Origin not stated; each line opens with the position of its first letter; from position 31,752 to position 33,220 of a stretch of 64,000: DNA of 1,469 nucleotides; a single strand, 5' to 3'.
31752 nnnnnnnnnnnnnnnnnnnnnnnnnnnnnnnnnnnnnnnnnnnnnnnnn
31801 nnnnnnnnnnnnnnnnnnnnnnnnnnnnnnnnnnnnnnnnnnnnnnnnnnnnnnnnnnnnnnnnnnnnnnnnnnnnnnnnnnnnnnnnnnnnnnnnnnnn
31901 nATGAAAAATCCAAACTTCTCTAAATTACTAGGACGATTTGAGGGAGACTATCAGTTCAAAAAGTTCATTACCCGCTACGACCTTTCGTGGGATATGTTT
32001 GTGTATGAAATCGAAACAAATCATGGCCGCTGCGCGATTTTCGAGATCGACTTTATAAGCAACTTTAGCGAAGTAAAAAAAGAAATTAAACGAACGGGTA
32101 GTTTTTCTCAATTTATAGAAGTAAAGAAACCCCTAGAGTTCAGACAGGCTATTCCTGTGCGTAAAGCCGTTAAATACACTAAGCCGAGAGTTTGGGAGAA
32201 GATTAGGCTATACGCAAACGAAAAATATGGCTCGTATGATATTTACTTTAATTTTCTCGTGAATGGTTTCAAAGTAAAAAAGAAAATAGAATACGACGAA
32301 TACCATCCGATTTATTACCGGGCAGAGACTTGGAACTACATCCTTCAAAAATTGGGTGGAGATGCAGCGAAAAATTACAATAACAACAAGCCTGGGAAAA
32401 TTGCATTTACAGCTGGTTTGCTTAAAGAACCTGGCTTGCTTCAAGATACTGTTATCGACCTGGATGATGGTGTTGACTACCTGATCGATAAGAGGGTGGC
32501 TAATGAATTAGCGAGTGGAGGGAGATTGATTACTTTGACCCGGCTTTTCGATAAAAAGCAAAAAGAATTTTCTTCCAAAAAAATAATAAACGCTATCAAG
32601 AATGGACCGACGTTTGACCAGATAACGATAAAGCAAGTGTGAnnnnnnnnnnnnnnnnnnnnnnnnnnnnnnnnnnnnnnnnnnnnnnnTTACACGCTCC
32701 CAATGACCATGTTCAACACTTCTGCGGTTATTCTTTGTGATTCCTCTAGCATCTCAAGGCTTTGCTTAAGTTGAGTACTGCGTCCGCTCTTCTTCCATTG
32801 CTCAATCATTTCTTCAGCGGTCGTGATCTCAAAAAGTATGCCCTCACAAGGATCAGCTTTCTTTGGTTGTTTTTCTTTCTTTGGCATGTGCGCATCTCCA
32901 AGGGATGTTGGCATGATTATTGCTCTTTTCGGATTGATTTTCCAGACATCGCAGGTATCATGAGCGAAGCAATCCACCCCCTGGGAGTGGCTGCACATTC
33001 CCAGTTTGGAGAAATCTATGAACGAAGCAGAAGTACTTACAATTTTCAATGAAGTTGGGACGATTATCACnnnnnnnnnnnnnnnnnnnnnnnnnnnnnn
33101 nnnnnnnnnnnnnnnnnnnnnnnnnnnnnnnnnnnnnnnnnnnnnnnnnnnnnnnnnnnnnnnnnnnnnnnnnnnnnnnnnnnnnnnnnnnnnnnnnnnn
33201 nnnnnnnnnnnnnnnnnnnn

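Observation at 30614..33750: Islet immediately downstream of ssrA: GIY-YIG, DUF1653, orphan genes, PRTase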

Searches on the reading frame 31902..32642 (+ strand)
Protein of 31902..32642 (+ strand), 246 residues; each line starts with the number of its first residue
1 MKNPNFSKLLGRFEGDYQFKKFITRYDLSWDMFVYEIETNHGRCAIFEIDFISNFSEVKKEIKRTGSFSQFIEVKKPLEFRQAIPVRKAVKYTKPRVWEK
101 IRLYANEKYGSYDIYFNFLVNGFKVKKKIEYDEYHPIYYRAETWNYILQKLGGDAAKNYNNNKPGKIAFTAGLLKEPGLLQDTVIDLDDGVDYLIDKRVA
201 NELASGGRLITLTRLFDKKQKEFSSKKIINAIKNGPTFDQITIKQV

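Call 31: search_protein_families(library=phrogs, proteins=[window:31902-32642:+], max_evalue=0.01)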
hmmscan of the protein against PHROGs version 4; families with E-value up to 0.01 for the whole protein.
window:31902-32642:+ (246 aa): 0 families

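Call 38: search_protein_families(library=pfam, proteins=[window:31902-32642:+], max_evalue=1)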
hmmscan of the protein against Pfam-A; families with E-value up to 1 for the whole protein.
window:31902-32642:+ (246 aa): 2 families
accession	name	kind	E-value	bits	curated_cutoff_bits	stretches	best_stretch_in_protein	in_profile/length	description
PF04634.17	YezG-like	-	0.037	14.6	21.7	1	90-122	12-44/146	Immunity protein YezG-like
PF22339.1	YgxA-like_sub_bind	-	0.38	11.6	27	1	51-130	11-87/100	YgxA-like substrate binding domain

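Call 40: search_protein_representatives(protein=window:31902-32639:+)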
Query: 246 residues. Proteins with E-value up to 0.001 (for the whole library): 86; up to 1e-10: 34; up to 1e-30: 2. The best 86 are listed.
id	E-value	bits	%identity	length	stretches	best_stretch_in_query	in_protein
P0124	4.6e-78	278.7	51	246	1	1-243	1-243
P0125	1.2e-43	166.0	57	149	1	2-137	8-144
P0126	2.8e-27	112.4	47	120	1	4-120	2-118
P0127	1.0e-26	110.6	45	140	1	1-121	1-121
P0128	2.2e-24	102.9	50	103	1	1-102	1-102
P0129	1.4e-23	100.3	40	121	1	3-120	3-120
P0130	9.8e-20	87.7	44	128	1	4-125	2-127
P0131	2.6e-19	86.3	44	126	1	4-121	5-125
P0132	8.0e-18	81.5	45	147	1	1-121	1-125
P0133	8.7e-18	81.3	38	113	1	135-243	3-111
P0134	3.9e-17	79.2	37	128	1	3-121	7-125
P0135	4.5e-16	75.7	39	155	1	5-126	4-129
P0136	2.5e-15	73.3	41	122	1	124-242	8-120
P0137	7.3e-15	71.7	36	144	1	4-125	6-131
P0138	2.3e-14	70.1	37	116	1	135-241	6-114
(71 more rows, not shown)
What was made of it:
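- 31902..32642 (+): 246-aa protein that fuses two modules: N (about residues 1-121) and C (about residues 135-243, ending ...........). Function unknown. 86 representative homologues, mostly single-module proteins (call 40).
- Checked: The 246-aa 'orphan' has 86 representative homologues (call 40).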

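Call 42: find_encoding_contigs(protein=P0124, flank=6000, max_places=4)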
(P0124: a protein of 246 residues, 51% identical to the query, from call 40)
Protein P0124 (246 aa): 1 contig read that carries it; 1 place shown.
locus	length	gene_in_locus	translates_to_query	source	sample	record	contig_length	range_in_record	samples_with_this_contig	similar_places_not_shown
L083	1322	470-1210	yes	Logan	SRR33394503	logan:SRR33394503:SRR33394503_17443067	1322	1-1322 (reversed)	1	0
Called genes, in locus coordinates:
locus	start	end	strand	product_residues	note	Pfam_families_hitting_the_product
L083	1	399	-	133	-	?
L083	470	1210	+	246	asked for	-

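Call 43: find_encoding_contigs(protein=P0126, flank=6000, max_places=4)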
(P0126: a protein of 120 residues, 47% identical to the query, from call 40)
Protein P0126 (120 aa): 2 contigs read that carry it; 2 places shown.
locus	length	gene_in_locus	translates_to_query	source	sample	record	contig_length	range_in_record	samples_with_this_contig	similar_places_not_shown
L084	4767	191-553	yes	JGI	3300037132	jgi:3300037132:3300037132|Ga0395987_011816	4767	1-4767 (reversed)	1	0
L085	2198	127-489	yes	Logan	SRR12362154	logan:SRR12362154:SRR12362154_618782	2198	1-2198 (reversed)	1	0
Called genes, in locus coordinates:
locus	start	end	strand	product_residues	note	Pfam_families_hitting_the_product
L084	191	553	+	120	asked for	-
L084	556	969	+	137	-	-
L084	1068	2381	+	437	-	PF00575:S1, PF23459:S1_RRP5 (faint), PF00575:S1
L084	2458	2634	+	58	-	-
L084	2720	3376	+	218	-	PF13483:Lactamase_B_3, PF12706:Lactamase_B_2 (weak)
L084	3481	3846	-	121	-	-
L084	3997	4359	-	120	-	-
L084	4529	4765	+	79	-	?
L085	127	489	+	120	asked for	-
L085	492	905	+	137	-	-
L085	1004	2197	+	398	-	?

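Call 44: find_encoding_contigs(protein=P0133, flank=6000, max_places=4)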
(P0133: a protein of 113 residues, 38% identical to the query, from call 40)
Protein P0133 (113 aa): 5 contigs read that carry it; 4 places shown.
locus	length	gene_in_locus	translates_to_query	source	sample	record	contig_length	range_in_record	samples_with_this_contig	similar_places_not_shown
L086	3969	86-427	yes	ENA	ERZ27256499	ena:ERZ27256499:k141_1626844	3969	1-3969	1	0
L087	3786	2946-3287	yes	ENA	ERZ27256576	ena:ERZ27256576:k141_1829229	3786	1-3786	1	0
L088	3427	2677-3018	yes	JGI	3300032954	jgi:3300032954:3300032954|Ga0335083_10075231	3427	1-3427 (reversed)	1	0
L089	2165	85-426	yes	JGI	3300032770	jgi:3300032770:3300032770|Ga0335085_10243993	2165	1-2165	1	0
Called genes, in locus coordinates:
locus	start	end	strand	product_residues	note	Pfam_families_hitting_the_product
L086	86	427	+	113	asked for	-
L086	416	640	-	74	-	-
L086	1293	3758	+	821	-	PF18947:HAMP_2, PF21927:McpB_HAMP_2, PF18575:HAMP_N3, PF18947:HAMP_2, PF21927:McpB_HAMP_2 (weak), PF18575:HAMP_N3, PF18947:HAMP_2, PF00015:MCPsignal, +1 more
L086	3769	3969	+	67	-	?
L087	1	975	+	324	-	?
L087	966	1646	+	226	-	PF13814:Replic_Relax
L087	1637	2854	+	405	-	PF00589:Phage_integrase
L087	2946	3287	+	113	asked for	-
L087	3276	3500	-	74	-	-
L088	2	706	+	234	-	?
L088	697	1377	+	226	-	PF13814:Replic_Relax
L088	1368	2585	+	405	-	PF00589:Phage_integrase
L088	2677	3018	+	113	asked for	-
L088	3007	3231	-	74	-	-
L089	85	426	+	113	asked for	-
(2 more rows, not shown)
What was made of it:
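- A C-module homologue of the 246-aa protein sits next to an integrase and a Replic_Relax gene in other bacteria (call 44).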

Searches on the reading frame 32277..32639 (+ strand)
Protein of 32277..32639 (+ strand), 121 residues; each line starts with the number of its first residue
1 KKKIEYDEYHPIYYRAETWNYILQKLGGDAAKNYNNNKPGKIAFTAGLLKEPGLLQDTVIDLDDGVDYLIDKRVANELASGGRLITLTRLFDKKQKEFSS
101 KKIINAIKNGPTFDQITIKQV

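Call 52: search_solved_structures(query=A4, max_evalue=10)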
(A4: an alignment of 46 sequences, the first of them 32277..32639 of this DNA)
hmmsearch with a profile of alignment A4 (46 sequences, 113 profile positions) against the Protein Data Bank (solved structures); distinct sequences matched with E-value up to 10: 2.
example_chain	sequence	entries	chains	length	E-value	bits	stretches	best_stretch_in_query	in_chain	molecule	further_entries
5j5v_C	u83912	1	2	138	0.67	13.2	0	81-110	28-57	Immunity protein CdiI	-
2ls5_A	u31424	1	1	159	1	12.6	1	73-104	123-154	Uncharacterized protein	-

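Call 61: predict_structure(alignment_id=A4)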
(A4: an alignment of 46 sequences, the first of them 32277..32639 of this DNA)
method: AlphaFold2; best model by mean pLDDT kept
length: 121 residues; sequences in the alignment: 46
mean_pLDDT: 93.2   pTM: 0.85
mean pLDDT of the five models: 93.2, 92.3, 92.1, 91.6, 91.6
residues with pLDDT >= 90: 106; 70-90: 6; 50-70: 7; < 50: 2
segments of 3 or more residues with pLDDT < 50: none
pLDDT, mean of each block of 10 residues (from residue 1): 66 95 95 95 98 98 98 98 98 98 98 87 48
secondary structure, 60 per line:
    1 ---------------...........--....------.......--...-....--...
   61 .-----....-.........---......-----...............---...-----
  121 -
elements in order: H16-26 H29-32 H39-45 H52-55 E58-61 E67-70 H72-80 E84-89 E95-99 H100-109 E113-115

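Call 68: fold_search(model_id=the predicted structure, library=pdb)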
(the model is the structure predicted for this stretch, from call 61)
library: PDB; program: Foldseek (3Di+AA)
matches with E <= 10: 488; with E <= 0.001: 0
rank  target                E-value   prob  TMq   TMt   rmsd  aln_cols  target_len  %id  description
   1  4bwp_A                2.9e-01  0.16  0.25  0.11   9.7       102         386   18  Structure of Drosophila Melanogaster PAN3 pseudokinase (released 2013-08-21)
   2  4bwp_B                3.5e-01  0.15  0.26  0.11  10.0        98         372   19  Structure of Drosophila Melanogaster PAN3 pseudokinase (released 2013-08-21)
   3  4cyj_B                4.2e-01  0.15  0.27  0.10   9.9       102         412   12  Chaetomium thermophilum Pan2:Pan3 complex (released 2014-06-11)
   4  5f3y_A                4.8e-01  0.47  0.33  0.09   5.3        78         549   14  Crystal Structure of Myo7b N-MyTH4-FERM-SH3 in complex with Anks4b CEN (released 2016-03-16)
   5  4cyi_C                5.1e-01  0.14  0.25  0.10  10.2       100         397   13  Chaetomium thermophilum Pan3 (released 2014-06-11)
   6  4cyi_G                5.1e-01  0.14  0.26  0.10  10.1       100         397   13  Chaetomium thermophilum Pan3 (released 2014-06-11)
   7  4cyi_A                5.1e-01  0.13  0.25  0.10  10.2       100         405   13  Chaetomium thermophilum Pan3 (released 2014-06-11)
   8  4cyi_E                5.4e-01  0.15  0.26  0.10  10.1       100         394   14  Chaetomium thermophilum Pan3 (released 2014-06-11)
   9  4cyj_A                5.4e-01  0.15  0.25  0.10   9.9        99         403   13  Chaetomium thermophilum Pan2:Pan3 complex (released 2014-06-11)
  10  4cyi_D                5.7e-01  0.13  0.27  0.10  10.0       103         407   14  Chaetomium thermophilum Pan3 (released 2014-06-11)
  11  4cyi_H                6.9e-01  0.12  0.27  0.10  10.0       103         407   14  Chaetomium thermophilum Pan3 (released 2014-06-11)
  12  1c1a_B                7.3e-01  0.10  0.22  0.14  17.4       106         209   14  CRYSTAL STRUCTURE OF RSV TWO-DOMAIN INTEGRASE (released 2000-03-01)
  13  4xr7_H                7.8e-01  0.09  0.25  0.10   9.7       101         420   15  Structure of the Saccharomyces cerevisiae PAN2-PAN3 core complex (released 2015-01-28)
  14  3pvl_A                8.3e-01  0.30  0.32  0.08   6.5        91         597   11  Structure of myosin VIIa MyTH4-FERM-SH3 in complex with the CEN1 of Sans (released 2011-03-02)
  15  4d0k_C                8.3e-01  0.12  0.27  0.29   9.8       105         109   13  Complex of Chaetomium thermophilum PAN2 (WD40-CS1) with PAN3 (C-term) (released 2014-06-04)
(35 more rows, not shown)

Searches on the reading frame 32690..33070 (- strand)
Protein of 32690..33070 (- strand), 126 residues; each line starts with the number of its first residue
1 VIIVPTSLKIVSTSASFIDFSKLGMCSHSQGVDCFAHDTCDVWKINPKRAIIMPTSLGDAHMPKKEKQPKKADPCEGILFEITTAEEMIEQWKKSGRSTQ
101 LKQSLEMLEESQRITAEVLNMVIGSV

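Call 4: search_protein_families(library=pfam, proteins=[window:32690-33070:-], max_evalue=0.01)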
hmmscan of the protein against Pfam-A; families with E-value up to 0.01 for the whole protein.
window:32690-33070:- (126 aa): 0 families

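Call 5: search_protein_families(library=padloc, proteins=[window:32690-33070:-], max_evalue=0.1)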
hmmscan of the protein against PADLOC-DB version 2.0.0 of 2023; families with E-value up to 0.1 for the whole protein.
window:32690-33070:- (126 aa): 0 families

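Call 6: search_protein_families(library=ncbifam, proteins=[window:32690-33070:-], max_evalue=0.01)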
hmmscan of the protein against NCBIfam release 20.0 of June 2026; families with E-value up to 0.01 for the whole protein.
window:32690-33070:- (126 aa): 0 families

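Call 31: search_protein_families(library=phrogs, proteins=[window:32690-32998:-], max_evalue=0.01)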
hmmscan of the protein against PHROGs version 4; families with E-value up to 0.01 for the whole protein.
window:32690-32998:- (102 aa): 0 families

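Call 38: search_protein_families(library=pfam, proteins=[window:32690-32998:-], max_evalue=1)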
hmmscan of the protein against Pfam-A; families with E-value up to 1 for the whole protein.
window:32690-32998:- (102 aa): 2 families
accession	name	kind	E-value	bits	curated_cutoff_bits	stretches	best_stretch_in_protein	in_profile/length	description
PF06521.16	PAR1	-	0.12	12.4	25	1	10-47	109-146/156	PAR1 protein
PF05543.19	Peptidase_C47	-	0.24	11.4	22.6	1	56-95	62-101/174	Staphopain peptidase C47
